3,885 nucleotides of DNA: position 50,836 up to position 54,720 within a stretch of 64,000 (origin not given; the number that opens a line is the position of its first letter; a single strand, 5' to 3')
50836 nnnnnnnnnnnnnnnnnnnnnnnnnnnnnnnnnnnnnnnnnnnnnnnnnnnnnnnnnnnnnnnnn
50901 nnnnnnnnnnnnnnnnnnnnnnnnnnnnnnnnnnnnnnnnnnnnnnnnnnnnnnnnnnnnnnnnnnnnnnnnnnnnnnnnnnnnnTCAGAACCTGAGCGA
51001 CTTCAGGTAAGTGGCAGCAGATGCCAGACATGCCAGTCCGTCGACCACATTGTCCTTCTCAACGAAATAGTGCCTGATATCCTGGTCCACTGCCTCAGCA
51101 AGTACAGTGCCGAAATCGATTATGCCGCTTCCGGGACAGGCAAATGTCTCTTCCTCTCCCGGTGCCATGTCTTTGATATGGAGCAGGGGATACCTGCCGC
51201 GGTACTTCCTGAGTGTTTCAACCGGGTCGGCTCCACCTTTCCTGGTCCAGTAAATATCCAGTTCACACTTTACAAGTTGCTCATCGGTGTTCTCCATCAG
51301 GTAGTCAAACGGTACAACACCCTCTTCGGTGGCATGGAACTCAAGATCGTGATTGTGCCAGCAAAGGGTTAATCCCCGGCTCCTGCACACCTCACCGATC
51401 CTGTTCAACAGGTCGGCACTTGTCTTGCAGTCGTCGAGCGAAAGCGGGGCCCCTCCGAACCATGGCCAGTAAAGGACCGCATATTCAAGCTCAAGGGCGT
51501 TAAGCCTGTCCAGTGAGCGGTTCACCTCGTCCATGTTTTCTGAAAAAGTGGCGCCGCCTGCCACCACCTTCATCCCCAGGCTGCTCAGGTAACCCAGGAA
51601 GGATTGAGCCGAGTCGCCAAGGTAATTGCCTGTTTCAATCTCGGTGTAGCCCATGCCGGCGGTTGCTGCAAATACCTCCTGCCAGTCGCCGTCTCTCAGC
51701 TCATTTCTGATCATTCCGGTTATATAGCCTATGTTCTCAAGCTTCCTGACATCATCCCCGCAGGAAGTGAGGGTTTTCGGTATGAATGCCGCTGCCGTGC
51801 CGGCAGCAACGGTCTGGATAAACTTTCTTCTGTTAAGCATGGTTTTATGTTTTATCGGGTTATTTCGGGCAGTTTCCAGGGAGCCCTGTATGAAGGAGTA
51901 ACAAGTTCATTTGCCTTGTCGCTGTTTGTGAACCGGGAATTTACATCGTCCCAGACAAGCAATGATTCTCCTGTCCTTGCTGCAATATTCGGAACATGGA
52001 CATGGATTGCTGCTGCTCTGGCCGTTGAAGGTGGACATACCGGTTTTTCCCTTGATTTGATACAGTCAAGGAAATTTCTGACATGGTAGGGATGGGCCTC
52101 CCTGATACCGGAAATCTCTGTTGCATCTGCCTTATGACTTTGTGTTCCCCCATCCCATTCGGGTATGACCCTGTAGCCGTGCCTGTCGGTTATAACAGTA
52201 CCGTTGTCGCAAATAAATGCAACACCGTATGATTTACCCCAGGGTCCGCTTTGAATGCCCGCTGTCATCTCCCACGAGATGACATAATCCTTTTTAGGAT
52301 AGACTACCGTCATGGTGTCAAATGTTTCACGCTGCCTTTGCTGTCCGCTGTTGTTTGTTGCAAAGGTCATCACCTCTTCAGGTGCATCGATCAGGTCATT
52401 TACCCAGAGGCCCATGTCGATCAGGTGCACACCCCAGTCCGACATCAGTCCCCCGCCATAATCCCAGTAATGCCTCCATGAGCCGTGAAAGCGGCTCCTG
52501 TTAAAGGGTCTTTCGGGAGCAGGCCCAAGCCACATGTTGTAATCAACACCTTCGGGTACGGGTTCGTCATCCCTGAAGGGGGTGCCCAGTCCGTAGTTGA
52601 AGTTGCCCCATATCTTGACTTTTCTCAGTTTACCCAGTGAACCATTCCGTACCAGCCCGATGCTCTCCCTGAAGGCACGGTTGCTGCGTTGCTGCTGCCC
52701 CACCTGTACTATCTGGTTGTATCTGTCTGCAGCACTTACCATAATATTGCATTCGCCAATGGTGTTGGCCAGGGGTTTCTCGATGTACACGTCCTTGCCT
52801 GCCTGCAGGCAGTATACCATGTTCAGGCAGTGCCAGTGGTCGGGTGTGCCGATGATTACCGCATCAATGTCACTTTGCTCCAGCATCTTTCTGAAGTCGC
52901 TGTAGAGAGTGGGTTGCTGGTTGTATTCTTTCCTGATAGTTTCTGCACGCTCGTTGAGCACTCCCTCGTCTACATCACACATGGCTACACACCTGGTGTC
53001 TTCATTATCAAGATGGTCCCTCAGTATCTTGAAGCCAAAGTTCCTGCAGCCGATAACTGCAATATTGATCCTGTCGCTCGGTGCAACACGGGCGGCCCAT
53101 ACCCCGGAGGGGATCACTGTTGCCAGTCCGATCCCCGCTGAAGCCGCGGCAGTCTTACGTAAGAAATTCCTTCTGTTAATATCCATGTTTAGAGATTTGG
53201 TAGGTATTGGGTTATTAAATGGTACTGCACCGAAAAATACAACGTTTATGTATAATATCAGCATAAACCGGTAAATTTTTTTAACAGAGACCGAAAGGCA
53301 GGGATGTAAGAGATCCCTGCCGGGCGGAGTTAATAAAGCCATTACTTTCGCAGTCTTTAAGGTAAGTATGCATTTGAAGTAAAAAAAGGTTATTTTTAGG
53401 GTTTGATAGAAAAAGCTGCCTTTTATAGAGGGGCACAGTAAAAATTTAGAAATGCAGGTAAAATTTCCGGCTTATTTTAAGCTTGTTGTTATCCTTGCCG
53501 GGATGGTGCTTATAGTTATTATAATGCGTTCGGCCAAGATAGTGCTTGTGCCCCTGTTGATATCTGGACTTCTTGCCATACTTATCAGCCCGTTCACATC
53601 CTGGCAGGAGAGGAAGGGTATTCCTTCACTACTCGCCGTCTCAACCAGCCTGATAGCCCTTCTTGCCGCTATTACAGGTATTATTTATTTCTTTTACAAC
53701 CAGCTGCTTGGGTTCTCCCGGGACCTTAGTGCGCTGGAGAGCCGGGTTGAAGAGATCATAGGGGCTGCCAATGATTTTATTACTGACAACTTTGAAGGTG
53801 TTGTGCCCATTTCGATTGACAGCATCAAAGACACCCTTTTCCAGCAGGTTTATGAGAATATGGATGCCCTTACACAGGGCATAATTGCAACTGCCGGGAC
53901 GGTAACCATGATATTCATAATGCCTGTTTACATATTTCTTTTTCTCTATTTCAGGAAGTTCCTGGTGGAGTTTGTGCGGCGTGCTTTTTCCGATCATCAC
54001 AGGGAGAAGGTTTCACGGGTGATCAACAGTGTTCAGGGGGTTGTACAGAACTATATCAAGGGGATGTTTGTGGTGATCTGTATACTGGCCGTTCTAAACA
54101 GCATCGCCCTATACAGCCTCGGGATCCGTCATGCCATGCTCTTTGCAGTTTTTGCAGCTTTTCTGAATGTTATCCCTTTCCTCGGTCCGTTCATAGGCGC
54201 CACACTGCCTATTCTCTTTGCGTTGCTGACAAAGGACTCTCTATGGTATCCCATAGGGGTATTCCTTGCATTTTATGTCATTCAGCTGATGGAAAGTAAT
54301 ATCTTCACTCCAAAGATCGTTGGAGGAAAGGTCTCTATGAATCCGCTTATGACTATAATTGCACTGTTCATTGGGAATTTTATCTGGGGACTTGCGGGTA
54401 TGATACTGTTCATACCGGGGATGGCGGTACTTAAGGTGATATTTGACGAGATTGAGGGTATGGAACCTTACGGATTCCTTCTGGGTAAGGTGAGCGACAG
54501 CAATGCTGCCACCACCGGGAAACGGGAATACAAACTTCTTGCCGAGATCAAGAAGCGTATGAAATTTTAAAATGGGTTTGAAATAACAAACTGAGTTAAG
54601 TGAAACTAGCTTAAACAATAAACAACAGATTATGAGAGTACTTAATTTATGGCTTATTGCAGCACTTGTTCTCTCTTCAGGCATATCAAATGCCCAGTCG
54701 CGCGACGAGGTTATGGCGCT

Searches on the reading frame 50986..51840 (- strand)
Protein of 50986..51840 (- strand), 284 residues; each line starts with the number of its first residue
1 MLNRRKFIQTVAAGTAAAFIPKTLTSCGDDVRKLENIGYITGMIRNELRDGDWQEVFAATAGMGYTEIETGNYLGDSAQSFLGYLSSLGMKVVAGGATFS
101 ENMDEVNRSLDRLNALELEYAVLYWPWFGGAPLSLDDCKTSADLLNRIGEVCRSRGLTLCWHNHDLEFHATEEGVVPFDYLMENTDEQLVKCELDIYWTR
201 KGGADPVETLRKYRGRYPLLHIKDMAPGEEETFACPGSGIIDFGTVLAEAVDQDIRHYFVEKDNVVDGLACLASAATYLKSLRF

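Call 12: search_protein_families(library=pfam, proteins=[window:50986-51840:-], max_evalue=0.001)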
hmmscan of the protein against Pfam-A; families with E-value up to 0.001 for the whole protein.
window:50986-51840:- (284 aa): 1 family
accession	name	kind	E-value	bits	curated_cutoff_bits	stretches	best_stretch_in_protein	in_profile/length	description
PF01261.30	AP_endonuc_2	-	7e-11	42.7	31.1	1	58-259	2-225/249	Xylose isomerase-like TIM barrel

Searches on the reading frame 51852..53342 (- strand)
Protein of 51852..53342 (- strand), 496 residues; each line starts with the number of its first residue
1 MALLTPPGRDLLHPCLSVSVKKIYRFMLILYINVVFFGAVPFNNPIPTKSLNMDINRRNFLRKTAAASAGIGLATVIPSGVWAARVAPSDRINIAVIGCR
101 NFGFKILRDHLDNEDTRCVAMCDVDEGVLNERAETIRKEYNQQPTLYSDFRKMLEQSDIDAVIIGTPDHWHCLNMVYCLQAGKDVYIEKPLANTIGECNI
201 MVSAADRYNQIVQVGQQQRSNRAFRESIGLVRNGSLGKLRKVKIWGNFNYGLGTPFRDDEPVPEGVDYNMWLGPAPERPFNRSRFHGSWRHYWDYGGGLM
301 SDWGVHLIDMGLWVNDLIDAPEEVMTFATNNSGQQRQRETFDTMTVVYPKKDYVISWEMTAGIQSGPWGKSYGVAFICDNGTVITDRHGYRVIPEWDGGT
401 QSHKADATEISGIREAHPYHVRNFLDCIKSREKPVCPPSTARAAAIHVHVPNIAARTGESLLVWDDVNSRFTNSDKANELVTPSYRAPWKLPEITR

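Call 12: search_protein_families(library=pfam, proteins=[window:51852-53342:-], max_evalue=0.001)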
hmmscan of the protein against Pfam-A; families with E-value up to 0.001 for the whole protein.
window:51852-53342:- (496 aa): 4 families
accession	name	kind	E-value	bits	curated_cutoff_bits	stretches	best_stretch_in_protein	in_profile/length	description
PF19051.5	GFO_IDH_MocA_C2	-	6.1e-25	88.6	23.3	2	253-310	39-96/254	Oxidoreductase family, C-terminal alpha/beta domain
PF01408.29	GFO_IDH_MocA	-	3e-19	70.3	24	1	92-215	1-119/120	Oxidoreductase family, NAD-binding Rossmann fold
PF22725.1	GFO_IDH_MocA_C3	-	2.3e-08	34.5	27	1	285-347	31-89/124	GFO/IDH/MocA C-terminal domain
PF02894.22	GFO_IDH_MocA_C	-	7.3e-05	23.1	22.9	1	284-440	30-195/218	Oxidoreductase family, C-terminal alpha/beta domain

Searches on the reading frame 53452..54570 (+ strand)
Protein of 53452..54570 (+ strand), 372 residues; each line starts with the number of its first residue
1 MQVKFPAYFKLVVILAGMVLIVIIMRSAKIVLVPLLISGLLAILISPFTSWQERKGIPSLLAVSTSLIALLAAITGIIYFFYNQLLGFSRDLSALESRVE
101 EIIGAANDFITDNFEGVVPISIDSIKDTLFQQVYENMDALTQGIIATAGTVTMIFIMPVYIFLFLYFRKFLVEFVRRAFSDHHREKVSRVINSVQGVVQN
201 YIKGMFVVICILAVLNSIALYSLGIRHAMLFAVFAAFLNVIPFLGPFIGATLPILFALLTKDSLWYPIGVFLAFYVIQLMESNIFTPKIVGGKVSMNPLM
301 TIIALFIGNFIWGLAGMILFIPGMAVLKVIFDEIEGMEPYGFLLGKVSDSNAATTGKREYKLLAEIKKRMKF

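Call 12: search_protein_families(library=pfam, proteins=[window:53452-54570:+], max_evalue=0.001)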
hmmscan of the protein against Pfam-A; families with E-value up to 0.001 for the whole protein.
window:53452-54570:+ (372 aa): 1 family
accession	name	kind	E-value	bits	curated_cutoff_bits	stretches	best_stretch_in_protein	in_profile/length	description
PF01594.21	AI-2E_transport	-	4e-49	168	34.3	1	14-334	4-326/327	AI-2E family transporter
